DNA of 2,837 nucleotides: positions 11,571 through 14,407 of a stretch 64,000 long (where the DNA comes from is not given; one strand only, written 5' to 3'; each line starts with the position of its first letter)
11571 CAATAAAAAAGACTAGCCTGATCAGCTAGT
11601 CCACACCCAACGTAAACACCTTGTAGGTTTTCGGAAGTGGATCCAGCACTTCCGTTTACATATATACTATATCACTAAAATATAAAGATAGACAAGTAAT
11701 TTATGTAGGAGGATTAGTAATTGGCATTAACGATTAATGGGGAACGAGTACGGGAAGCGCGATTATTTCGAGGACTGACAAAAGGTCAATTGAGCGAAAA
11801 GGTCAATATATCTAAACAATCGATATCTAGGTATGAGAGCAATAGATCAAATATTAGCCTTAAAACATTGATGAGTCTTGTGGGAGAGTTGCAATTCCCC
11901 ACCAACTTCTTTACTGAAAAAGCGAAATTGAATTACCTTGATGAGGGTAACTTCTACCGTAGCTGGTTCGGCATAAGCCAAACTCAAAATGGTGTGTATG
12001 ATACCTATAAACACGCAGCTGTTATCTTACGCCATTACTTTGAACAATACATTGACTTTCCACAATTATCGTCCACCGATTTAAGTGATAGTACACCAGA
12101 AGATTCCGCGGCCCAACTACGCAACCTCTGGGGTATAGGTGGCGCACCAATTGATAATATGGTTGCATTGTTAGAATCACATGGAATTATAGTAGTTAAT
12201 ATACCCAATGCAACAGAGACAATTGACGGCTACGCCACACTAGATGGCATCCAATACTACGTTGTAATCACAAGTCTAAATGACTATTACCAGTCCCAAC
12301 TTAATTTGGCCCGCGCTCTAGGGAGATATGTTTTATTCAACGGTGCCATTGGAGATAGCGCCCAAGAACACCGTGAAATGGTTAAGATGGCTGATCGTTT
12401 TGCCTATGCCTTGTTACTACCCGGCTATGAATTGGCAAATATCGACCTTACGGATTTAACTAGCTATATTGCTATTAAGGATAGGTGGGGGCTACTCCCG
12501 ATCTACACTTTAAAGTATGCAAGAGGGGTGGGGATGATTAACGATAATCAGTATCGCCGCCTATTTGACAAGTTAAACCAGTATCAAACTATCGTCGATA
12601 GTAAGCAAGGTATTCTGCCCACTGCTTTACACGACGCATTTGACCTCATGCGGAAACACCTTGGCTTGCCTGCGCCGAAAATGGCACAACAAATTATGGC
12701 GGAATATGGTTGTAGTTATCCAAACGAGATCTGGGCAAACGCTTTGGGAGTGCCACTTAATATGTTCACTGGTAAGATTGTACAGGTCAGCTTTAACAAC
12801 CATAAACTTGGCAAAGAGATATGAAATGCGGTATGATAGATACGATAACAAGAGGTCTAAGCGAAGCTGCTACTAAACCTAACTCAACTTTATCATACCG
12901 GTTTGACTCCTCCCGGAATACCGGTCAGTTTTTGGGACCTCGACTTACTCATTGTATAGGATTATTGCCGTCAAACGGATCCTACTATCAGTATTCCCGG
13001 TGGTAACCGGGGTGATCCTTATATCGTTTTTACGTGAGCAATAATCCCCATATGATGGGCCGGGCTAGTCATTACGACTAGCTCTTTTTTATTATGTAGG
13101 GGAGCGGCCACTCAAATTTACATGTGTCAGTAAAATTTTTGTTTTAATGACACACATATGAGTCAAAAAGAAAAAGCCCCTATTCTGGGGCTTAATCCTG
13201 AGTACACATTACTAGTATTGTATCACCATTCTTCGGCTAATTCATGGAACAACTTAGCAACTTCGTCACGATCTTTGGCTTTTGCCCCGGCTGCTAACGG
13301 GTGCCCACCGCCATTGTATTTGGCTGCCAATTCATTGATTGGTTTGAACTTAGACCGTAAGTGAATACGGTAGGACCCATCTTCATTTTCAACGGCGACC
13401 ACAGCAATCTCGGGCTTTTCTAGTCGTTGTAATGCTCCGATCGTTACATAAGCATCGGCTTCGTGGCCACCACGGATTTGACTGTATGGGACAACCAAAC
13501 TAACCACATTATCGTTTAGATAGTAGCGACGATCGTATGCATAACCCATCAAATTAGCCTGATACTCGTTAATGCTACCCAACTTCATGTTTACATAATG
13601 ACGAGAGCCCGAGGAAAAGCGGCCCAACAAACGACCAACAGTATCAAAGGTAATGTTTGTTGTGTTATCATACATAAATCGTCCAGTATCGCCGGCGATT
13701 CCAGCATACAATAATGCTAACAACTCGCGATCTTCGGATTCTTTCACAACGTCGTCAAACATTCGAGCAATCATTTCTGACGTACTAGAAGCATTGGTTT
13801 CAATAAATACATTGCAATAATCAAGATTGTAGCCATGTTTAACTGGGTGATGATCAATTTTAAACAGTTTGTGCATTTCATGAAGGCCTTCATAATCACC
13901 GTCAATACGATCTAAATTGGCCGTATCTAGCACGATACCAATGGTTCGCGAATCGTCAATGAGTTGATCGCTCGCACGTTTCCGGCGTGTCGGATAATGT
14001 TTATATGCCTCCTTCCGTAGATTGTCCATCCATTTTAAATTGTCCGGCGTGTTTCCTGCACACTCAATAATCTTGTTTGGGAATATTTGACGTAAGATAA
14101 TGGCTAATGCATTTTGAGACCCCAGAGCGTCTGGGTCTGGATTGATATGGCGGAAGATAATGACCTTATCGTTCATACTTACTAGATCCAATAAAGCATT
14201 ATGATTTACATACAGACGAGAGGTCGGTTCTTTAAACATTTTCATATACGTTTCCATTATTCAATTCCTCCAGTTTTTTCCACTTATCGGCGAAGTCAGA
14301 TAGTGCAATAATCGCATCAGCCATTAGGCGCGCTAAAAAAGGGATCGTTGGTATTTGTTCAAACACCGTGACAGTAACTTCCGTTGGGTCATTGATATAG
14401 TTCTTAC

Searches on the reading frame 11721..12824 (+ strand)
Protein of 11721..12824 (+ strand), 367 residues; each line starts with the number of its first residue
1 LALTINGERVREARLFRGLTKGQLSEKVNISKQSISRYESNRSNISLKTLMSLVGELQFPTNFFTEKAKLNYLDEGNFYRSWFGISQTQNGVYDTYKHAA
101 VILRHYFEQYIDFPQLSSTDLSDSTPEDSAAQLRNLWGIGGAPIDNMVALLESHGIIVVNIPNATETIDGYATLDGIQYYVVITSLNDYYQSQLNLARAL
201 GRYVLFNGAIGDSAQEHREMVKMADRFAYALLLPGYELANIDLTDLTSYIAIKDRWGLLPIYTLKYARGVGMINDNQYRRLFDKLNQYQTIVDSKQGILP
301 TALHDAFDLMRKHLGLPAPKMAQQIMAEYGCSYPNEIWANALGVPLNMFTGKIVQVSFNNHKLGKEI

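Call 36: search_protein_families(library=pfam, proteins=[window:11721-12824:+], max_evalue=0.001)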
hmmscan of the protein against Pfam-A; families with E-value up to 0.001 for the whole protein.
window:11721-12824:+ (367 aa): 3 families
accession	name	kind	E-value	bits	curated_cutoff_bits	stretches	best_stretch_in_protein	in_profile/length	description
PF01381.28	HTH_3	-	7.5e-11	42.3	23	1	10-60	1-51/55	Helix-turn-helix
PF12844.13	HTH_19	-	4.4e-08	33.4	30.2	1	7-61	1-55/64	Helix-turn-helix domain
PF13560.12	HTH_31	-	1.8e-05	25.4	27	1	7-46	3-43/64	Helix-turn-helix domain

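Call 59: search_protein_families(library=pfam, proteins=[window:11721-12824:+], max_evalue=0.01)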
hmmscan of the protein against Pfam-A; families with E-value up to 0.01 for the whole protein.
window:11721-12824:+ (367 aa): 5 families
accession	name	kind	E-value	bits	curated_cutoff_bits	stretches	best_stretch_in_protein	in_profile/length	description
PF01381.28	HTH_3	-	7.5e-11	42.3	23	1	10-60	1-51/55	Helix-turn-helix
PF12844.13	HTH_19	-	4.4e-08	33.4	30.2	1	7-61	1-55/64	Helix-turn-helix domain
PF13560.12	HTH_31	-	1.8e-05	25.4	27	1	7-46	3-43/64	Helix-turn-helix domain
PF06114.19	Peptidase_M78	-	0.0021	18.3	22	1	152-257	2-112/123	IrrE N-terminal-like domain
PF13443.12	HTH_26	-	0.0027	18.3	22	1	17-53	9-46/63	Cro/C1-type HTH DNA-binding domain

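Call 104: search_protein_families(library=phrogs, proteins=[window:11721-12824:+], max_evalue=0.001)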
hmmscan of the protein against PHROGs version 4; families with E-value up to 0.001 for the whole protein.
window:11721-12824:+ (367 aa): 7 families
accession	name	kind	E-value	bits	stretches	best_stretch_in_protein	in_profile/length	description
phrog_2439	-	transcription regulation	5.1e-51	174.7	1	3-324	5-339/367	transcriptional regulator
phrog_8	-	transcription regulation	1.3e-09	39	1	6-53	77-124/346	transcriptional regulator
phrog_1373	-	transcription regulation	1.8e-08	35.5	1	9-57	67-115/166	transcriptional regulator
phrog_3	-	transcription regulation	1.3e-07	32.8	1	4-66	87-148/430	transcriptional repressor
phrog_5823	-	transcription regulation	1.5e-05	25.4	1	7-61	8-63/404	transcriptional regulator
phrog_4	-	transcription regulation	0.00013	22.1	1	6-63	137-190/400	transcriptional repressor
phrog_2328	-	transcription regulation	0.00049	20.9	0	7-48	17-57/128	transcriptional repressor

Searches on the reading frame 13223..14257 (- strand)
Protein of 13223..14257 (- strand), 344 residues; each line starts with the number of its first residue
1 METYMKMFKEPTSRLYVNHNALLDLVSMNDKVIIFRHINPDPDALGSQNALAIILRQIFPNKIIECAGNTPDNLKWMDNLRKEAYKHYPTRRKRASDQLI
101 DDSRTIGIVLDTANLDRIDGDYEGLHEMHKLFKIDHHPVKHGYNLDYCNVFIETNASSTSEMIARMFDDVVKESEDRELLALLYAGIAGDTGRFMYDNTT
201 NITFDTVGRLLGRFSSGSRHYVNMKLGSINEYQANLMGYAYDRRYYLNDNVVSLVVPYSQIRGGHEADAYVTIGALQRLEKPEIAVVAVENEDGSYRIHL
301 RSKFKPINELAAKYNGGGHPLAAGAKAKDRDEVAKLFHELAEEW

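Call 36: search_protein_families(library=pfam, proteins=[window:13223-14257:-], max_evalue=0.001)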
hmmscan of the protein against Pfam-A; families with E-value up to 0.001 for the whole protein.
window:13223-14257:- (344 aa): 2 families
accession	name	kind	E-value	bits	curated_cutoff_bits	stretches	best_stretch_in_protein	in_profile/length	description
PF01368.27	DHH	-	1.6e-14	54.7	28.1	1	31-187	1-125/125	DHH family, N-terminal domain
PF02272.25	DHHA1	-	1.4e-09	38.8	25.9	1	273-341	22-97/102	DHHA1 domain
